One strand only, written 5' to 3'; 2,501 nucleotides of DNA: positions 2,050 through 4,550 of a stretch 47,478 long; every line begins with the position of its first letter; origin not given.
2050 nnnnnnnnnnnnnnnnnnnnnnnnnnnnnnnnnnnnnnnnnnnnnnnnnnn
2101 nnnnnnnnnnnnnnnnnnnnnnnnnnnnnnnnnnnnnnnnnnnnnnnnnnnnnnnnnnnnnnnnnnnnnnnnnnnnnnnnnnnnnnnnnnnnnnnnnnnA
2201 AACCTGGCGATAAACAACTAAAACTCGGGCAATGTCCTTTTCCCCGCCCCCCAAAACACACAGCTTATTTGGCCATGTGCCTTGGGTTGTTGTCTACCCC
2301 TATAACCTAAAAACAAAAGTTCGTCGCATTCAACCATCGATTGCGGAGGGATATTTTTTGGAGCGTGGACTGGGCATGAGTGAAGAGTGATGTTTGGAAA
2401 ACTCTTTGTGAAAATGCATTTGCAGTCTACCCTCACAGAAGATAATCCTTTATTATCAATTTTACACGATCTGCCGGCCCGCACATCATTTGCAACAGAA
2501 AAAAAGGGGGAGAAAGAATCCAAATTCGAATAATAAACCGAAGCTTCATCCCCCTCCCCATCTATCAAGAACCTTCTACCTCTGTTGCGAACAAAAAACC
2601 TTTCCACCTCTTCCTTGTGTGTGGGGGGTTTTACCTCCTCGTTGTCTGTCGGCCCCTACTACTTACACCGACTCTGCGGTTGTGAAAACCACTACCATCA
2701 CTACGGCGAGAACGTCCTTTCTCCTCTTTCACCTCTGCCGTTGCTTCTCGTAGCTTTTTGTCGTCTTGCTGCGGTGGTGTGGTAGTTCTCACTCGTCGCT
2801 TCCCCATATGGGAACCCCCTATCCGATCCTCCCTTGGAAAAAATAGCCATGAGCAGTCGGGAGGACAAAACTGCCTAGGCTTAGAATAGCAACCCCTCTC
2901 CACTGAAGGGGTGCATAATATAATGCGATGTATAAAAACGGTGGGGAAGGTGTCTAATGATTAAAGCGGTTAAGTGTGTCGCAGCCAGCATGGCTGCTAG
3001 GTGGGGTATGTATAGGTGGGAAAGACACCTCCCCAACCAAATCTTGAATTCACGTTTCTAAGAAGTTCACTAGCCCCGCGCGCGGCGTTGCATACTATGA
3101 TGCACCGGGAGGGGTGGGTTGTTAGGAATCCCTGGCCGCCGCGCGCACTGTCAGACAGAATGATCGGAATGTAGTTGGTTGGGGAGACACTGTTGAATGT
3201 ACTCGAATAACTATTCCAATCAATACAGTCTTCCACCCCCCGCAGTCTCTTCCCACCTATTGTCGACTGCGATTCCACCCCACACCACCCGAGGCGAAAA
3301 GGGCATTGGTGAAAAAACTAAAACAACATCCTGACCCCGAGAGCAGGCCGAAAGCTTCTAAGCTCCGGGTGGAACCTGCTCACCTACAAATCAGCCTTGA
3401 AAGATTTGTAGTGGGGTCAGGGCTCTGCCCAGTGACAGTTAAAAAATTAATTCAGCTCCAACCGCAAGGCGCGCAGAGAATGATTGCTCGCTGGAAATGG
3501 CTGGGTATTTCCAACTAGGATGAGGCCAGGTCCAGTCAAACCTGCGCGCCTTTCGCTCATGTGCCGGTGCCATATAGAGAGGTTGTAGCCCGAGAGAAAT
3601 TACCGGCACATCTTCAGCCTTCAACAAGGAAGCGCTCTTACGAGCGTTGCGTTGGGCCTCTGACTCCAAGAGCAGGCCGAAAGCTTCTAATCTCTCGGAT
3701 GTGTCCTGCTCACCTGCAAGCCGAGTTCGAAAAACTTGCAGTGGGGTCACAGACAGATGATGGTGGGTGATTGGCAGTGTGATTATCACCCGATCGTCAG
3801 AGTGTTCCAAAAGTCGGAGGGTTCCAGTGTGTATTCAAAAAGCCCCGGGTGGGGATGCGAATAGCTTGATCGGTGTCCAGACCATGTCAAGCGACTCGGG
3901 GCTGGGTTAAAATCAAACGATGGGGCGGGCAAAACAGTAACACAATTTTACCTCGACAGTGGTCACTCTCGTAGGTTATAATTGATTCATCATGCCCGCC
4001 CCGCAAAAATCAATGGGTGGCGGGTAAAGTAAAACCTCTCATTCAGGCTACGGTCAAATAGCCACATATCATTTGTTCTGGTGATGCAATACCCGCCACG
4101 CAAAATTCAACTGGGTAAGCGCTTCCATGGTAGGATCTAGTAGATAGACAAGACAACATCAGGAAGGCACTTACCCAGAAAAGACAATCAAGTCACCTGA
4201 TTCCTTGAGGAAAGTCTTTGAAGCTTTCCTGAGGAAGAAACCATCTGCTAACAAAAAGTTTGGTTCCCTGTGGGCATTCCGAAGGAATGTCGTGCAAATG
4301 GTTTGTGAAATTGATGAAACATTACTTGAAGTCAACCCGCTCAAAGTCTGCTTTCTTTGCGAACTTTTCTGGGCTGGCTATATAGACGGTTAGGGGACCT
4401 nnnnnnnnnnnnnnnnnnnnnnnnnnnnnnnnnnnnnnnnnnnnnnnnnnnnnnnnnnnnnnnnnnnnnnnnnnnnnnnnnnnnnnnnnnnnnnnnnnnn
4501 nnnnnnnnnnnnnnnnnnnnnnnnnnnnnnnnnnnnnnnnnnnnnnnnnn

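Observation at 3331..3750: Two paralogous 90-nt three-helix modules with compensatory substitutions, conserved at the RNA rather than the protein level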

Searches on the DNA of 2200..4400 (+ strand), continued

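Call 89: search_with_rna_model(model_id=R1, source=L171, start=6990, end=8400, max_evalue=10, filters=off, show_alignments=3)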
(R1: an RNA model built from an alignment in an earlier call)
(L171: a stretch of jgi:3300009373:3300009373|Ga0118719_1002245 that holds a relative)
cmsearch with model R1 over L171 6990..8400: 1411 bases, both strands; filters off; matches with E-value up to 10: 19.
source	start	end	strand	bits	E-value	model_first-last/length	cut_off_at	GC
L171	7284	7384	+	13.7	0.004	1-96/96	no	0.53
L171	7527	7616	+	10.2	0.035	1-96/96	no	0.58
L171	7847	7931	-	4.6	1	1-96/96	no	0.6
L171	7578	7607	-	3.8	1.7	1-96/96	no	0.5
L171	7341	7373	-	3.7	1.7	1-96/96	no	0.61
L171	7470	7521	+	3.4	2.1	1-96/96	no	0.62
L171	7495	7550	-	3.3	2.2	1-96/96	no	0.68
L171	7143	7164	-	3.2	2.4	1-96/96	no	0.5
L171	8203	8255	+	2.8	3.1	1-96/96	no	0.57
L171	8307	8319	+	2.4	4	1-96/96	no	0.62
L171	7454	7468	+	2.2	4.3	1-96/96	no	0.73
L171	8113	8167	-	2.1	4.8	1-96/96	no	0.65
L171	8360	8383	-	2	4.9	1-96/96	no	0.58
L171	8170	8215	-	1.9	5.3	1-96/96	no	0.61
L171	7253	7305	-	1.6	6.3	1-96/96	no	0.66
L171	7144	7165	+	1.6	6.3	1-96/96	no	0.5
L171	7888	7993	+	1.6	6.5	1-96/96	no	0.59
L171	7669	7726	-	1.3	7.6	1-96/96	no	0.6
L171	7783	7836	-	1.3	7.8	1-96/96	no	0.54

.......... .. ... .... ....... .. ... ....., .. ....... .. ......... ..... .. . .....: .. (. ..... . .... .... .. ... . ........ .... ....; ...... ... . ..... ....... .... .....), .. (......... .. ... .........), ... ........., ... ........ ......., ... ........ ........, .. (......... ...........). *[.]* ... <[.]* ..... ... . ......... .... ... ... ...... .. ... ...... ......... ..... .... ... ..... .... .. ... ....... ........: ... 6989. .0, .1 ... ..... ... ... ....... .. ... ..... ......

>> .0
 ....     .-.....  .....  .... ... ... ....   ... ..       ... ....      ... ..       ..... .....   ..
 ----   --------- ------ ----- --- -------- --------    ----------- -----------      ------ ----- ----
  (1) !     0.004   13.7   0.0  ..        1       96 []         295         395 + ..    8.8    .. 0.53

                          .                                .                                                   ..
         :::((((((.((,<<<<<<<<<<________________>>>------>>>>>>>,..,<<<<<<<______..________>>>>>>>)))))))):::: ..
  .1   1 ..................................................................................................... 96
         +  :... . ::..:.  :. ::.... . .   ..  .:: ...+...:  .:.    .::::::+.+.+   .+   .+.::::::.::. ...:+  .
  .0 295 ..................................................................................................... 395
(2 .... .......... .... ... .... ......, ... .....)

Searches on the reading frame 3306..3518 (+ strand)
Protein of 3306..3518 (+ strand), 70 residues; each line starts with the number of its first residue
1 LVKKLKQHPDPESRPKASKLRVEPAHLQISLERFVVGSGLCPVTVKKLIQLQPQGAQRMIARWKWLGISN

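Call 15: search_protein_families(library=pfam, proteins=[window:3306-3518:+], max_evalue=0.01)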
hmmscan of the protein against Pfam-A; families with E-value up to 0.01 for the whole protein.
window:3306-3518:+ (70 aa): 0 families

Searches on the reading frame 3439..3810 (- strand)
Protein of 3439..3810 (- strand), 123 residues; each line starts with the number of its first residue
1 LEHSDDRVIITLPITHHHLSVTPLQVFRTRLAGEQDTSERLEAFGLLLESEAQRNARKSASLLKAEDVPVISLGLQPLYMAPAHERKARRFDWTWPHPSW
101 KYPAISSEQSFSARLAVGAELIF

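Call 15: search_protein_families(library=pfam, proteins=[window:3439-3810:-], max_evalue=0.01)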
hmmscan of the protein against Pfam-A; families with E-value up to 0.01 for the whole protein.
window:3439-3810:- (123 aa): 0 families

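Call 55: search_protein_families(library=ncbifam, proteins=[window:3439-3810:-], max_evalue=0.01)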
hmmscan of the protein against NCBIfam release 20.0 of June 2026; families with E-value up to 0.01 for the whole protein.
window:3439-3810:- (123 aa): 0 families

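Call 88: search_protein_representatives(protein=window:3439-3810:-)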
Query: 123 residues. Proteins with E-value up to 0.001 (for the whole library): 1; up to 1e-10: 1; up to 1e-30: 1. The best 1 are listed.
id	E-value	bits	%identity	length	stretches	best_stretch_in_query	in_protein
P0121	5.0e-70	249.4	100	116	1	9-123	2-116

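Call 96: find_encoding_contigs(protein=P0121, flank=10000, max_places=10)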
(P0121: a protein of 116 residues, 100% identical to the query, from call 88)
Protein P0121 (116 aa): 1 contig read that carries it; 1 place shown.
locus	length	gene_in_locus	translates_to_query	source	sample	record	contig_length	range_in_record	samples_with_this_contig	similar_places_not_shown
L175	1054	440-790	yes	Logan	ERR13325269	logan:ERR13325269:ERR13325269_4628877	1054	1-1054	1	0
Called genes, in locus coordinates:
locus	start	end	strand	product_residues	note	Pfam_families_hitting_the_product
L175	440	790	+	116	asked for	-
